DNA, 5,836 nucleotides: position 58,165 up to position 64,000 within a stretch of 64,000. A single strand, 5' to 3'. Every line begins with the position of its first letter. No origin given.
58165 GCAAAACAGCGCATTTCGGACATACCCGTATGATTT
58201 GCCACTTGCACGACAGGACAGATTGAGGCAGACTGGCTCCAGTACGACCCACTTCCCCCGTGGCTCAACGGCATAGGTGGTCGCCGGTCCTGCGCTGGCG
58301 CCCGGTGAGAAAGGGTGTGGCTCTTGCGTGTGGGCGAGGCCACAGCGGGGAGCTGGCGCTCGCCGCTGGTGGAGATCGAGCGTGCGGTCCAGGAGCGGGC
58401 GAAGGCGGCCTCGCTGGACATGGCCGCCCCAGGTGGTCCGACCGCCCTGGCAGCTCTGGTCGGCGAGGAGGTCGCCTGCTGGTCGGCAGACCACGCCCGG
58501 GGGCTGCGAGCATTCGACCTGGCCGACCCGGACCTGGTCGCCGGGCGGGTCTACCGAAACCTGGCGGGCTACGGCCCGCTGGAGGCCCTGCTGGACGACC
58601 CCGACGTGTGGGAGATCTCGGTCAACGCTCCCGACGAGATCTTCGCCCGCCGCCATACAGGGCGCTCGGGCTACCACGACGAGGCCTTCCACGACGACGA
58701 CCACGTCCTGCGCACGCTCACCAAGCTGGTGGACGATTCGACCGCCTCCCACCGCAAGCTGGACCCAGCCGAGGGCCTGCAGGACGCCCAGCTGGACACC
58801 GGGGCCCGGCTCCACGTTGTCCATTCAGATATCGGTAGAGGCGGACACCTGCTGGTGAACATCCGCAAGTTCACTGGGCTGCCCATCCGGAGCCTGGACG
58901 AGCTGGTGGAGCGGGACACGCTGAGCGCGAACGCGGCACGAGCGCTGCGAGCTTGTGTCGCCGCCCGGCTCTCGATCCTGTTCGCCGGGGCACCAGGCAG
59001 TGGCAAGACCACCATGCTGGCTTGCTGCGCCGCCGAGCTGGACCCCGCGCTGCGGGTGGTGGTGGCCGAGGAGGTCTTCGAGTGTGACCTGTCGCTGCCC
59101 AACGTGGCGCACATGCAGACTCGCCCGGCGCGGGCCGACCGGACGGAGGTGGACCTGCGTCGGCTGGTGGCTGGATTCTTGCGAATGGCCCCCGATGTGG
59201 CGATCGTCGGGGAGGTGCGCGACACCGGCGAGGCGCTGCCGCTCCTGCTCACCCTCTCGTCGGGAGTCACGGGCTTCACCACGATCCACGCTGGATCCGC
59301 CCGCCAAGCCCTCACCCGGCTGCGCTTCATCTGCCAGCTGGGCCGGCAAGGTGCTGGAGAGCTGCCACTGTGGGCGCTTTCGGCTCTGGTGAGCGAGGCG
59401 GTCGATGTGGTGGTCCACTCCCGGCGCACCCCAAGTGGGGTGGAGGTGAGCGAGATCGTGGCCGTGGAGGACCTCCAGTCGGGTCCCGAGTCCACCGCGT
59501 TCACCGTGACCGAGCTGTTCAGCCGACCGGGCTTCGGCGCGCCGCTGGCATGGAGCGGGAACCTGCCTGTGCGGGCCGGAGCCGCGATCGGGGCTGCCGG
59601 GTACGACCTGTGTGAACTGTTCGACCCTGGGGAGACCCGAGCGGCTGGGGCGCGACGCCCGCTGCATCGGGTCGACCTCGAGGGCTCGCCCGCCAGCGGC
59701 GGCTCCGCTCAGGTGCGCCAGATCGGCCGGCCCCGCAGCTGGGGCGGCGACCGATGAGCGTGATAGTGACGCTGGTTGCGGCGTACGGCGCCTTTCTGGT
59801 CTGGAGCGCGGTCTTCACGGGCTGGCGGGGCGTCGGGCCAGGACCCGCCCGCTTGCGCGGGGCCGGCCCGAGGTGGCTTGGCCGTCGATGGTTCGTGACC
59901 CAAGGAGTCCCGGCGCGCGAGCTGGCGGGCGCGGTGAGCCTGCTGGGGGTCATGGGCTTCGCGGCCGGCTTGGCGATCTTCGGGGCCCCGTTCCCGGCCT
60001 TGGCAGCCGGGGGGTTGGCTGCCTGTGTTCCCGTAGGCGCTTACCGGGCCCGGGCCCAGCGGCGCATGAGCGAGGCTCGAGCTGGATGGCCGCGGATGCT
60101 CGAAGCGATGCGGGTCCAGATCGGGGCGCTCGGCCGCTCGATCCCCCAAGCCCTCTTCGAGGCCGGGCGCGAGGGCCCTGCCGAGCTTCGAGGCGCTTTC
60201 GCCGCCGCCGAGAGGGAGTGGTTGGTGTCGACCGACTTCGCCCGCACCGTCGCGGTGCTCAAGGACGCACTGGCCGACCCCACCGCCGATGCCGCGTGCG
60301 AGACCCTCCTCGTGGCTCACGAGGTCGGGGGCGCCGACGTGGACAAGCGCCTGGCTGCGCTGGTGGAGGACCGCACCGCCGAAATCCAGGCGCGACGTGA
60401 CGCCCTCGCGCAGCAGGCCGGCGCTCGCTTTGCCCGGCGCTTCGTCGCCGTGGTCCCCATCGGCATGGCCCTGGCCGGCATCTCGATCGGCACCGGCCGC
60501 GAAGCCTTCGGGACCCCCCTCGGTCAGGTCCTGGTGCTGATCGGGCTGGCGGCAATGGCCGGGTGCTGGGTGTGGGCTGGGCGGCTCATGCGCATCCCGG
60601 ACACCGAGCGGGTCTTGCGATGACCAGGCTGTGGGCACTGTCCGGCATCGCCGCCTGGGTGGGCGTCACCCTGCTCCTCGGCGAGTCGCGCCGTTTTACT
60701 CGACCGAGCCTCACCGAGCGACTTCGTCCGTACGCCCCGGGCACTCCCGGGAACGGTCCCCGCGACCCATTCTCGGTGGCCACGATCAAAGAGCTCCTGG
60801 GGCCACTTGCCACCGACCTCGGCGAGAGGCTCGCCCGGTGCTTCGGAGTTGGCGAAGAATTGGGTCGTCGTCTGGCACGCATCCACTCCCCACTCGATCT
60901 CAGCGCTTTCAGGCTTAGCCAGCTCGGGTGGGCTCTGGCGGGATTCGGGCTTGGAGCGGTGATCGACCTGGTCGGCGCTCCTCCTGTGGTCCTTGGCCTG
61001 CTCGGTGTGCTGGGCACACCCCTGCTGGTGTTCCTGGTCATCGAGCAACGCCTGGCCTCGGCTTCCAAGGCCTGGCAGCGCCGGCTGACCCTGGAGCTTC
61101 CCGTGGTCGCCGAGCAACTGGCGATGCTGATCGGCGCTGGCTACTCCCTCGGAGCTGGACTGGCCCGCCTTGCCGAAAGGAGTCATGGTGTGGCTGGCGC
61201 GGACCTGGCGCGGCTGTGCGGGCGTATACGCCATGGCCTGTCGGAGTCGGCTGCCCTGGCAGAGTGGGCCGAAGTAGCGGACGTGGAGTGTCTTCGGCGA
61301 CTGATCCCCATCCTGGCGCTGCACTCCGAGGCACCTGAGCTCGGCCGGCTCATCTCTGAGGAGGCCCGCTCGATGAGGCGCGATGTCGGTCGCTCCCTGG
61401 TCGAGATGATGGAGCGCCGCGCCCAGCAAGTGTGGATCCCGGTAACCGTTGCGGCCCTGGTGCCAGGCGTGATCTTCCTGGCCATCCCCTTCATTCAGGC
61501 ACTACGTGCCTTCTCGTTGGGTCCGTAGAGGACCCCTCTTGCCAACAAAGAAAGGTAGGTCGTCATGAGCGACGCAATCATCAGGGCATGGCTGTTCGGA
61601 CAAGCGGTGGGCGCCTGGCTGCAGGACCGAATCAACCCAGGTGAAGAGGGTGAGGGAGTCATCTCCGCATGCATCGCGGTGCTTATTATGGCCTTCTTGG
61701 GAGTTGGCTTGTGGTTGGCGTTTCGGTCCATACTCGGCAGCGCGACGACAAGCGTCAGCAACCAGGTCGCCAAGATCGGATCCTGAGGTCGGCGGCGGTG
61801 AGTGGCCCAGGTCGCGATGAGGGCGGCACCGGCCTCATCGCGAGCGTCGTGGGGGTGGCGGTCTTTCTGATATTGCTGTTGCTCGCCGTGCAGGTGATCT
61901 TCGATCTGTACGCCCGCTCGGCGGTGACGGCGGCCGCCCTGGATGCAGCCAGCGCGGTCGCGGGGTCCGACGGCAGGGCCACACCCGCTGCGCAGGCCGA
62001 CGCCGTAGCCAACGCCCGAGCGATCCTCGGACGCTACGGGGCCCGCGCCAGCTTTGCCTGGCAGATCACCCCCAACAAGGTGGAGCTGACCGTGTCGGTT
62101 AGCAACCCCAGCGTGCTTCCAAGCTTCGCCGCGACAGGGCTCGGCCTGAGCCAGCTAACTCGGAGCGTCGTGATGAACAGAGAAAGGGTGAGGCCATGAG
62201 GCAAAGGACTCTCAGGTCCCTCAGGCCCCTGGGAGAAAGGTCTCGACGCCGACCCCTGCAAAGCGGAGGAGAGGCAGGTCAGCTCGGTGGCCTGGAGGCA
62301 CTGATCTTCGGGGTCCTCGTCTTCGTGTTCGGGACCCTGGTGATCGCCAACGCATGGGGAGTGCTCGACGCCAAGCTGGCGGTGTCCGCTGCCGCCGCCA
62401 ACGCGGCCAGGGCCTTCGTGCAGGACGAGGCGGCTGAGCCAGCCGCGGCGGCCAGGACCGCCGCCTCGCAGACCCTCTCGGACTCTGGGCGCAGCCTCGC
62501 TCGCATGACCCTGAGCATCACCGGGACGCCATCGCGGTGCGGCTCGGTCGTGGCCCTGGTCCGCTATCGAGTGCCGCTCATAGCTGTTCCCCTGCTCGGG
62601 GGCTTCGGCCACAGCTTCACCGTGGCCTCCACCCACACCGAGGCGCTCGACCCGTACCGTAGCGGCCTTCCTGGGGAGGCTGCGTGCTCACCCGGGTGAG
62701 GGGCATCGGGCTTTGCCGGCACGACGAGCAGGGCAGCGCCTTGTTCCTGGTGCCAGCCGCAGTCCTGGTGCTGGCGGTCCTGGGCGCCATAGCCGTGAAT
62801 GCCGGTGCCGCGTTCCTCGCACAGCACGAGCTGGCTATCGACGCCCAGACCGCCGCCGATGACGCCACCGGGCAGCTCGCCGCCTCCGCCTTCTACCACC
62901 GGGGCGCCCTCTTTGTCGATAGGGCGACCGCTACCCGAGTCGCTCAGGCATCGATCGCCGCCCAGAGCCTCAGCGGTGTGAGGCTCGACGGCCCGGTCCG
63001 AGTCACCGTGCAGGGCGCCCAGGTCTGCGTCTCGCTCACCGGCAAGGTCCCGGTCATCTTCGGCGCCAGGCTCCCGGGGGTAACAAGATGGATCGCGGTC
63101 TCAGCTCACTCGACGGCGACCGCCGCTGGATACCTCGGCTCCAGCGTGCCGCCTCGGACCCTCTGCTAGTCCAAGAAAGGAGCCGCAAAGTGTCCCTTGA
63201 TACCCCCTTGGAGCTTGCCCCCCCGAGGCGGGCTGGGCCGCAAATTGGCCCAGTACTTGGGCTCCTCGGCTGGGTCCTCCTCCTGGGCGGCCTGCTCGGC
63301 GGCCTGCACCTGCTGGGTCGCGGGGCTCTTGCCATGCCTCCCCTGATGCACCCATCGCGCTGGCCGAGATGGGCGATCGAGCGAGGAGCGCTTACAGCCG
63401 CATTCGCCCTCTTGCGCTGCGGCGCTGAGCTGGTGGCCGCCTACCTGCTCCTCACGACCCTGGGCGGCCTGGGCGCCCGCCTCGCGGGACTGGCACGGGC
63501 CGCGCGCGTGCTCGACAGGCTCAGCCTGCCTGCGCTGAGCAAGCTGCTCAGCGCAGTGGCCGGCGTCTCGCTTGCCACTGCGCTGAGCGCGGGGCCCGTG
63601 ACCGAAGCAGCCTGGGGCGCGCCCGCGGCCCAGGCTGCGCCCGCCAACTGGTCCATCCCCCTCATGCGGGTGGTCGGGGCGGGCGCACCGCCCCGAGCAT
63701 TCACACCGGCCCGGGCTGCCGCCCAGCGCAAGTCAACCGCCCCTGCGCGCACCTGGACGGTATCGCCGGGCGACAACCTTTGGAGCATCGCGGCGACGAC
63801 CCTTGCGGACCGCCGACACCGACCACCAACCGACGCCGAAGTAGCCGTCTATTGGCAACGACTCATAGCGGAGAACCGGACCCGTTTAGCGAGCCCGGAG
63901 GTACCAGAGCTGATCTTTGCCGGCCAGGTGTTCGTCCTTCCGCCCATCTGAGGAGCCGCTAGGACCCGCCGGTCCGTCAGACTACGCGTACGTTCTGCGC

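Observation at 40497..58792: Diverged ~600-bp direct repeat (Tad ATPase promoter plus first ~160 codons) brackets a ~17-kb accessory segment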

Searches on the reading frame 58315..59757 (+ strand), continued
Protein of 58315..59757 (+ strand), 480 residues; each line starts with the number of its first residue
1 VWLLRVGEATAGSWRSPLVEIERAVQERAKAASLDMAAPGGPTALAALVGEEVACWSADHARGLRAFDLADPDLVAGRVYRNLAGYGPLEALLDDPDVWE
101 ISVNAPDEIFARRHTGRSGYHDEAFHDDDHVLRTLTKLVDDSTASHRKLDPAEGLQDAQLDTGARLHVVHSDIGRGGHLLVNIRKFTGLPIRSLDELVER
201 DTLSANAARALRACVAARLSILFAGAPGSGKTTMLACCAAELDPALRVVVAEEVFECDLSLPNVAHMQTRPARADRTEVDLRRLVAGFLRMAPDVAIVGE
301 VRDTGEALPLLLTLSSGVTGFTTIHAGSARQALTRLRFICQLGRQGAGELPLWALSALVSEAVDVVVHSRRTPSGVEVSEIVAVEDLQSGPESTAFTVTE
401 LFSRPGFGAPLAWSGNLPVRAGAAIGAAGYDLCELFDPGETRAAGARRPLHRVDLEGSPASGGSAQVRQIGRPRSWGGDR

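Call 36: search_protein_families(library=pfam, proteins=[L054:6-1940:-, L054:1724-3727:-, L054:3854-6478:+, L061:2218-2658:-, L061:2634-2897:-, L061:1197-2555:+], max_evalue=0.001)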
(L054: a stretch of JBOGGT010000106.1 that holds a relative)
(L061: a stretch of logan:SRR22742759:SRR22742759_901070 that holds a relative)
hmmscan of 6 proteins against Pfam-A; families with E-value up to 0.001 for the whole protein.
L054:6-1940:- (645 aa): 2 families
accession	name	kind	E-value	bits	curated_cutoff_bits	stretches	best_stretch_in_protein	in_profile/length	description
PF00128.31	Alpha-amylase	-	1.2e-88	298.7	22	2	103-413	3-327/446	Alpha amylase, catalytic domain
PF16657.11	Malt_amylase_C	-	1.6e-21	76.5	27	1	552-635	1-75/75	Maltogenic Amylase, C-terminal domain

L054:1724-3727:- (668 aa): 3 families
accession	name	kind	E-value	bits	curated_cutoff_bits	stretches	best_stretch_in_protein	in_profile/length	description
PF11896.14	GlgE_dom_N_S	-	4.7e-50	170.8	25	1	19-211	1-179/179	Alpha-1,4-glucan:maltose-1-phosphate maltosyltransferase, domain N/S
PF21702.3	GLGE_C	-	5e-26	91.2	27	1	576-663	1-87/87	GLGE, C-terminal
PF00128.31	Alpha-amylase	-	7.1e-06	25.9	22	1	226-335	14-104/446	Alpha amylase, catalytic domain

L054:3854-6478:+ (875 aa): 2 families
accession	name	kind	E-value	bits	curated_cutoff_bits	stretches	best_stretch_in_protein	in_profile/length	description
PF11897.13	DUF3417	-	2.5e-30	105.5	25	1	14-121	1-108/109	Protein of unknown function (DUF3417)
PF00343.26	Phosphorylase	-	1.6e-26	93.2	27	2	264-613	216-579/713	Carbohydrate phosphorylase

L061:2218-2658:- (147 aa): 1 family
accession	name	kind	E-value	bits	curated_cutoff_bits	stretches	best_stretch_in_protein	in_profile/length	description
PF01850.27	PIN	-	8.4e-08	33.3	23.6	1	12-97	2-85/120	PIN domain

L061:2634-2897:- (88 aa): 0 families

L061:1197-2555:+ (453 aa): 0 families

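Call 42: find_encoding_contigs(protein=P0003, flank=10000, max_places=3)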
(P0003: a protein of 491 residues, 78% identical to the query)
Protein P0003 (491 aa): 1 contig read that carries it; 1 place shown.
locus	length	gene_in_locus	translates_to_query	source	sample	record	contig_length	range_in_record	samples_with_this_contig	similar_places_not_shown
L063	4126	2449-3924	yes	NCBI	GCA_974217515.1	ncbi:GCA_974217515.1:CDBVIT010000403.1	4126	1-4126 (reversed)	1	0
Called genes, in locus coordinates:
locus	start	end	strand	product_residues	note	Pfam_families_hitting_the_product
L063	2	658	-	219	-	?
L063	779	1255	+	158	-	-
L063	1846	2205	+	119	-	-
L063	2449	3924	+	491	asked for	PF00437:T2SSE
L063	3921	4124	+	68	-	?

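Call 43: find_encoding_contigs(protein=P0004, flank=10000, max_places=3)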
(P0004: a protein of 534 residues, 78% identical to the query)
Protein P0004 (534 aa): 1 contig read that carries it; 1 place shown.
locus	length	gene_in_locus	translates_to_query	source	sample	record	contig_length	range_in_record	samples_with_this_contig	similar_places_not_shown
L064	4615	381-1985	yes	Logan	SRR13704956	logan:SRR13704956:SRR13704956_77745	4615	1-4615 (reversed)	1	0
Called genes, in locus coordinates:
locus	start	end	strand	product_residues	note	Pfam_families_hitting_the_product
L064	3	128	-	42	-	?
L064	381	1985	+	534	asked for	PF00437:T2SSE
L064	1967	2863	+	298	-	-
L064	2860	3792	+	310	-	PF00482:T2SSF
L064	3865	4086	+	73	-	-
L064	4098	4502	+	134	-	-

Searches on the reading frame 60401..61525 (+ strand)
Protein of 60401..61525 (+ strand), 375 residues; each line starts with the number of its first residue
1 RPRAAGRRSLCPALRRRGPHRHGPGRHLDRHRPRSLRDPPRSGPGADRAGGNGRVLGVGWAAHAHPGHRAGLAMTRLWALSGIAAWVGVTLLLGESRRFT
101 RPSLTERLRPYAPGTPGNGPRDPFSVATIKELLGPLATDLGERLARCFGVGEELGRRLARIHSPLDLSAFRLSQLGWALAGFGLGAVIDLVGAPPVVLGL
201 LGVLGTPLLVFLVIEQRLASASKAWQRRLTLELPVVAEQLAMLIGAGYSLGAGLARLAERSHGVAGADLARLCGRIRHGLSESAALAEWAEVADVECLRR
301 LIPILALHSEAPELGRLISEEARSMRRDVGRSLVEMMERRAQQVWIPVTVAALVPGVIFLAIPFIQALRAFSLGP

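Call 17: search_protein_families(library=pfam, proteins=[window:60401-61525:+], max_evalue=0.01)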
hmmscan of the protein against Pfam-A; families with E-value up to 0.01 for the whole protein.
window:60401-61525:+ (375 aa): 1 family
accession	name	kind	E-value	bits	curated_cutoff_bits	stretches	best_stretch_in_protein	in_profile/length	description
PF00482.28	T2SSF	-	3.8e-07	30.5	25.2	1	237-360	2-121/125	Type II secretion system (T2SS), protein F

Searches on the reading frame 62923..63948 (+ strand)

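Call 33: search_protein_families(library=pfam, proteins=[window:62923-63948:+], max_evalue=0.001)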
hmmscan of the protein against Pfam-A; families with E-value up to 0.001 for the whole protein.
window:62923-63948:+ (342 aa): 1 family
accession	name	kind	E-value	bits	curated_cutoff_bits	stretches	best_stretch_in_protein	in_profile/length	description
PF01476.26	LysM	-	0.00046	20.5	20.9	0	279-340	2-43/43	LysM domain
